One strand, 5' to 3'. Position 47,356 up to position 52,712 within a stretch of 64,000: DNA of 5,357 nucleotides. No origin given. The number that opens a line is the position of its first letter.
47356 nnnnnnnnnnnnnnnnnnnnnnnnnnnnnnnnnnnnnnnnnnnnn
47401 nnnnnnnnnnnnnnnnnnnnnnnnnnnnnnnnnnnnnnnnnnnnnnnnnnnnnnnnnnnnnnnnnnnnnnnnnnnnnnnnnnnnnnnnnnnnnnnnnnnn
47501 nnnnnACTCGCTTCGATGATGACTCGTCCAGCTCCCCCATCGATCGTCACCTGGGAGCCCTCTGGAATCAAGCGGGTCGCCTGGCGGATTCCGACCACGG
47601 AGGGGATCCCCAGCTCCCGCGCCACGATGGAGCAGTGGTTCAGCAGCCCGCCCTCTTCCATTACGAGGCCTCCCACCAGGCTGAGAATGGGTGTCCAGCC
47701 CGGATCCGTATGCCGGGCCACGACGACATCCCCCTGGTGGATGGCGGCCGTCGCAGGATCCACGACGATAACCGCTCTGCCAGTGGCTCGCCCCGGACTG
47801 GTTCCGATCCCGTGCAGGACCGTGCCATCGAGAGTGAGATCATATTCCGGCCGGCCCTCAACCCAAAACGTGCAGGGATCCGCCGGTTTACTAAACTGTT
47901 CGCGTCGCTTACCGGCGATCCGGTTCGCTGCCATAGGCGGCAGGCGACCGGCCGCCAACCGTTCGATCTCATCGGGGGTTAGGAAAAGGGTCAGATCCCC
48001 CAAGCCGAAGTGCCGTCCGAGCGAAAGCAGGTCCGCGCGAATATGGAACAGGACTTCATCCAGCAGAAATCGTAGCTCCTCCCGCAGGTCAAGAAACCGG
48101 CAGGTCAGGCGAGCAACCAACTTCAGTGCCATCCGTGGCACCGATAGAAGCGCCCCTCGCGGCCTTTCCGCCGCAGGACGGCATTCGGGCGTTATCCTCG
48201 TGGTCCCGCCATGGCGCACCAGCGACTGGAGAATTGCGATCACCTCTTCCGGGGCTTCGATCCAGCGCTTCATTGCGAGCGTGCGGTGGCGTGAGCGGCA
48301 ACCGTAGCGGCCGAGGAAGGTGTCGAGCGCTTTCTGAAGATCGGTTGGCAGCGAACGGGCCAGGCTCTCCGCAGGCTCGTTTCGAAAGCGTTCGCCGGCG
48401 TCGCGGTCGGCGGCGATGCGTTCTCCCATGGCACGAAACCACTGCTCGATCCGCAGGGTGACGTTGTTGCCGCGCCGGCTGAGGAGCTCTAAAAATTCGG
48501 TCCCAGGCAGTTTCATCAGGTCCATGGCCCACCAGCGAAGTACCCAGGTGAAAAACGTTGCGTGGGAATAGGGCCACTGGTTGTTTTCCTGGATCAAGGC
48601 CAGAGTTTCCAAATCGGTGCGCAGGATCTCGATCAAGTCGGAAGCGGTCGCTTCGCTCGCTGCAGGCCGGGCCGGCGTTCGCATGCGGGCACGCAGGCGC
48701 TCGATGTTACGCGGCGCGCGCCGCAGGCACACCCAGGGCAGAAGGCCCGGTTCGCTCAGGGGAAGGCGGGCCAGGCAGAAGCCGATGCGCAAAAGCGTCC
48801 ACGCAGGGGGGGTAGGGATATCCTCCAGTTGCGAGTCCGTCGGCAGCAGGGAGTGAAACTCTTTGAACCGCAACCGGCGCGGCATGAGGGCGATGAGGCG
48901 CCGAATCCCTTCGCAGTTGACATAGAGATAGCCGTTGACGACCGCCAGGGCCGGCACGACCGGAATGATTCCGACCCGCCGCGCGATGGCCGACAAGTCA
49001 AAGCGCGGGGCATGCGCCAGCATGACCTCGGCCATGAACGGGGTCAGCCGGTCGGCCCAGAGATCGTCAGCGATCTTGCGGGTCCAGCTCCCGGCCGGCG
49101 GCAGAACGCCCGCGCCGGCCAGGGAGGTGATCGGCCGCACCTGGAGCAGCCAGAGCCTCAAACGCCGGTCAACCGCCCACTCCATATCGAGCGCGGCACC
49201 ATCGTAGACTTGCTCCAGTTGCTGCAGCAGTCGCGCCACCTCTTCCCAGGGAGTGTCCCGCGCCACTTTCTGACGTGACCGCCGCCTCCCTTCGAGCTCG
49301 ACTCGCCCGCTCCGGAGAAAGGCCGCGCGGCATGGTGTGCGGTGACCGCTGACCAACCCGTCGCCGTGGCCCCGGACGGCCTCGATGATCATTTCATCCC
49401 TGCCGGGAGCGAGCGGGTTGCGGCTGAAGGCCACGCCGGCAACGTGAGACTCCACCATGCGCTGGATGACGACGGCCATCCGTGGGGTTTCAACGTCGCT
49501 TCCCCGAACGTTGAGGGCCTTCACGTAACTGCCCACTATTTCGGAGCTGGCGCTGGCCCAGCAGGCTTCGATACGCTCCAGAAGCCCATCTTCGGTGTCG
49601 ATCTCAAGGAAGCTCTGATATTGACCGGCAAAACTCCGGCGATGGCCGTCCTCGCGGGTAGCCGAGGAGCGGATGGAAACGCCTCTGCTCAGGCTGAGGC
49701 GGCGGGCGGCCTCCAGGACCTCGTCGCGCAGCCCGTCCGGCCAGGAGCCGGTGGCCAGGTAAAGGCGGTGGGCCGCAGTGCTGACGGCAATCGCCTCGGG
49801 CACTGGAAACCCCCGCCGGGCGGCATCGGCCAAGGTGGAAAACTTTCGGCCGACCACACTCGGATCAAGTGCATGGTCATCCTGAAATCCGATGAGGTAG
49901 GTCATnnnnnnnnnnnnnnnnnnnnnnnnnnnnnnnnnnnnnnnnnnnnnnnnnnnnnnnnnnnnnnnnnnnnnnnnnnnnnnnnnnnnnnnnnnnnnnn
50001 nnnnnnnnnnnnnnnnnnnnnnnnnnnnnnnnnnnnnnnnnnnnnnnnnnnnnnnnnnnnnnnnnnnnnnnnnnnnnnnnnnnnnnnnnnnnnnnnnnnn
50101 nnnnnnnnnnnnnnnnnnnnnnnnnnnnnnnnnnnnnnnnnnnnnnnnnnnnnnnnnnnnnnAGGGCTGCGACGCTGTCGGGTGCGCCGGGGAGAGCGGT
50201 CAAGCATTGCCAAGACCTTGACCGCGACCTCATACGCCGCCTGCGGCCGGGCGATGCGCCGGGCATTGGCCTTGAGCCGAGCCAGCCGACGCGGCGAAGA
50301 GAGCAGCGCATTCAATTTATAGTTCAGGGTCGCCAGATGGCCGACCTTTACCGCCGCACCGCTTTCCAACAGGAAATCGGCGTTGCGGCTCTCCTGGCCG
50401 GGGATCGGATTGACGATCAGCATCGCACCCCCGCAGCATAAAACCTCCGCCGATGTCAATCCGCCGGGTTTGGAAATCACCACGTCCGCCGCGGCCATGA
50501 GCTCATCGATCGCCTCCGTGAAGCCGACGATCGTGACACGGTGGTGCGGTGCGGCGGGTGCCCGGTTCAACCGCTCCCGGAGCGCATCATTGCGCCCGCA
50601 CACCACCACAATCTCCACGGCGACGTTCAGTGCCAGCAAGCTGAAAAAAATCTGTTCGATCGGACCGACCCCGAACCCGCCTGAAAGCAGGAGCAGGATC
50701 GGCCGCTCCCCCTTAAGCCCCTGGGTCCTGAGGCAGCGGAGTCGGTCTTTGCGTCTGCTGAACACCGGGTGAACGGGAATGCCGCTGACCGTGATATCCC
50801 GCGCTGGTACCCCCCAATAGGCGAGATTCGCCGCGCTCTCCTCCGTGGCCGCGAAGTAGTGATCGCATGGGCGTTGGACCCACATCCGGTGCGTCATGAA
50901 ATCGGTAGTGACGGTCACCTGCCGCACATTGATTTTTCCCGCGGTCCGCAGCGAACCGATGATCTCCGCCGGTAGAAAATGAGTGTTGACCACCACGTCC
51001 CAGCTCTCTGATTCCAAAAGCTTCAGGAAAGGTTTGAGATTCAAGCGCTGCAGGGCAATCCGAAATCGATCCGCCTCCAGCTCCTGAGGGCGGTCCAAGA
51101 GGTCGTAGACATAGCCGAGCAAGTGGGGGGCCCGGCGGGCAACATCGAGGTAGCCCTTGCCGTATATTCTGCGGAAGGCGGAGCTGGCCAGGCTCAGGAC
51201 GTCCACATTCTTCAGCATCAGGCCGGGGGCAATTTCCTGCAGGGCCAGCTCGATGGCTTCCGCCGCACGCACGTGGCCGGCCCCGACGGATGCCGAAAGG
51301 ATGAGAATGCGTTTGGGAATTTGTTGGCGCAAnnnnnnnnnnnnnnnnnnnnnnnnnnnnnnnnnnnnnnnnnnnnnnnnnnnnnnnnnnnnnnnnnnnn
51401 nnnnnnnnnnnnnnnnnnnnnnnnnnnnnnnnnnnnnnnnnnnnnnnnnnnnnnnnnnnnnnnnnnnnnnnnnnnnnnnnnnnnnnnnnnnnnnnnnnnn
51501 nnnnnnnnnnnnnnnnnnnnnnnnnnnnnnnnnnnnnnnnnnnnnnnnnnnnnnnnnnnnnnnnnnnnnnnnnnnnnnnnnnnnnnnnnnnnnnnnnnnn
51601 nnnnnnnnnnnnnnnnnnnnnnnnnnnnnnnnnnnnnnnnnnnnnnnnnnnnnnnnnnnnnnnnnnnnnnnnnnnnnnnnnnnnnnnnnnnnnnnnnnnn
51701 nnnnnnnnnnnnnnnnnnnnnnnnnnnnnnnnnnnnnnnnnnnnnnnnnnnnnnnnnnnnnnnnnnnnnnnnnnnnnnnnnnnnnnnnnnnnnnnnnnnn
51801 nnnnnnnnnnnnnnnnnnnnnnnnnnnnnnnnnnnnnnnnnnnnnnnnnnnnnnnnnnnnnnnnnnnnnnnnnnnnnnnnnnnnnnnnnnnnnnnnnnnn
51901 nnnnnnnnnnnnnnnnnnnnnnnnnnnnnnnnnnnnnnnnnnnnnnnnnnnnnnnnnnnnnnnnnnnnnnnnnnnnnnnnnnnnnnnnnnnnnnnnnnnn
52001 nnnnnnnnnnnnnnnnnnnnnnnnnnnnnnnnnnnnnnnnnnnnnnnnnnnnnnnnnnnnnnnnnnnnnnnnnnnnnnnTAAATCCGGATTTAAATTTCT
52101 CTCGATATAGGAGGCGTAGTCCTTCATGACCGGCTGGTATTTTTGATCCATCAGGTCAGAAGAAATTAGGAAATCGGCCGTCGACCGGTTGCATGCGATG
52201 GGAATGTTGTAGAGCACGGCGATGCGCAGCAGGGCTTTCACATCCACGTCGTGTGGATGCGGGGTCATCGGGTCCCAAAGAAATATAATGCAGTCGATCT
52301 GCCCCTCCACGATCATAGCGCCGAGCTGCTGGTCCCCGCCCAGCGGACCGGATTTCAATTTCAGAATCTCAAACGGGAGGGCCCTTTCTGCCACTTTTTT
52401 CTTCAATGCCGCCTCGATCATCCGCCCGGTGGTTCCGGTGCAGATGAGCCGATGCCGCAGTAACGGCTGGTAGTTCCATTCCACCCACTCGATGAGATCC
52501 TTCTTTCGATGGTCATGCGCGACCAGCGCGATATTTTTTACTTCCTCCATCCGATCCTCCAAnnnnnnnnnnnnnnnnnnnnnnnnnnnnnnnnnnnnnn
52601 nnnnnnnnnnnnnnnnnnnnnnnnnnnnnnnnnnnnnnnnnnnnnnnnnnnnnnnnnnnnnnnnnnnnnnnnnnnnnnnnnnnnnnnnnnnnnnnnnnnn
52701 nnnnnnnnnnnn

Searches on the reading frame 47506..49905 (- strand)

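Call 66: search_protein_families(library=pfam, proteins=[window:47506-49905:-], max_evalue=0.00001)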
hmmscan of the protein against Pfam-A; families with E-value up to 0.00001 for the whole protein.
window:47506-49905:- (800 aa): 2 families
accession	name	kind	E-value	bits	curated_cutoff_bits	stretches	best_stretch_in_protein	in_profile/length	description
PF01326.24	PPDK_N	-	1e-41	143.8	27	1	50-262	72-312/328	Pyruvate phosphate dikinase, AMP/ATP-binding domain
PF00391.29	PEP-utilizers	-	3e-22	78.5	23.1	1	723-793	2-72/72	PEP-utilising enzyme, mobile domain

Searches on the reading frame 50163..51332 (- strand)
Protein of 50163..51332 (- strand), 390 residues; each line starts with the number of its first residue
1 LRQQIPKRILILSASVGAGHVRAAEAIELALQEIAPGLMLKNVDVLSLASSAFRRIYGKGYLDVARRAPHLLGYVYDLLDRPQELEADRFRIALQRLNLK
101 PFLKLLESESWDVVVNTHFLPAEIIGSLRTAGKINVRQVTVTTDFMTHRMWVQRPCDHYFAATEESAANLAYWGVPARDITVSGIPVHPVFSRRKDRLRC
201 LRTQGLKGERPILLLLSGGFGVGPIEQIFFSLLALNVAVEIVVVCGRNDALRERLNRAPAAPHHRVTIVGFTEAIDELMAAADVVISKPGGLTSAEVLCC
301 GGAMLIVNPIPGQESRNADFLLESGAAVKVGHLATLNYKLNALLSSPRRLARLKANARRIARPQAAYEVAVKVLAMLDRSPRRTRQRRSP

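Call 66: search_protein_families(library=pfam, proteins=[window:50163-51332:-], max_evalue=0.00001)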
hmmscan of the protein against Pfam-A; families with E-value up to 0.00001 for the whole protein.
window:50163-51332:- (390 aa): 3 families
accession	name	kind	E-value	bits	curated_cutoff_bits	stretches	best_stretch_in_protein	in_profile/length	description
PF06925.17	MGDG_synth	-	3.9e-20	73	25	1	20-187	1-169/169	Monogalactosyldiacylglycerol (MGDG) synthase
PF04101.22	Glyco_tran_28_C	-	3.4e-07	30.9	22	1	238-342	30-139/166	Glycosyltransferase family 28 C-terminal domain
PF00534.26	Glycos_transf_1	-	4.3e-07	30.1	26.4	1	242-359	50-171/172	Glycosyl transferases group 1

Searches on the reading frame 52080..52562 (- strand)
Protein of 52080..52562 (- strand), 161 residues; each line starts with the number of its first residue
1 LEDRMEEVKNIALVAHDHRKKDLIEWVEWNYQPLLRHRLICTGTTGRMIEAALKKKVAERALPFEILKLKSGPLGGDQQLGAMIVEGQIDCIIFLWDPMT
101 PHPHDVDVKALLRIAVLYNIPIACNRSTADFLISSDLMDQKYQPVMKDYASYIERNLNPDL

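Call 68: search_protein_families(library=pfam, proteins=[window:52080-52562:-], max_evalue=0.00001)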
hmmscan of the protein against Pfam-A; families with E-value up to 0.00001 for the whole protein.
window:52080-52562:- (161 aa): 1 family
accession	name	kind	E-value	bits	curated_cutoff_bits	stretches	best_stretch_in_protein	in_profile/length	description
PF02142.27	MGS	-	5.5e-13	49.3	24.1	1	35-123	13-93/94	MGS-like domain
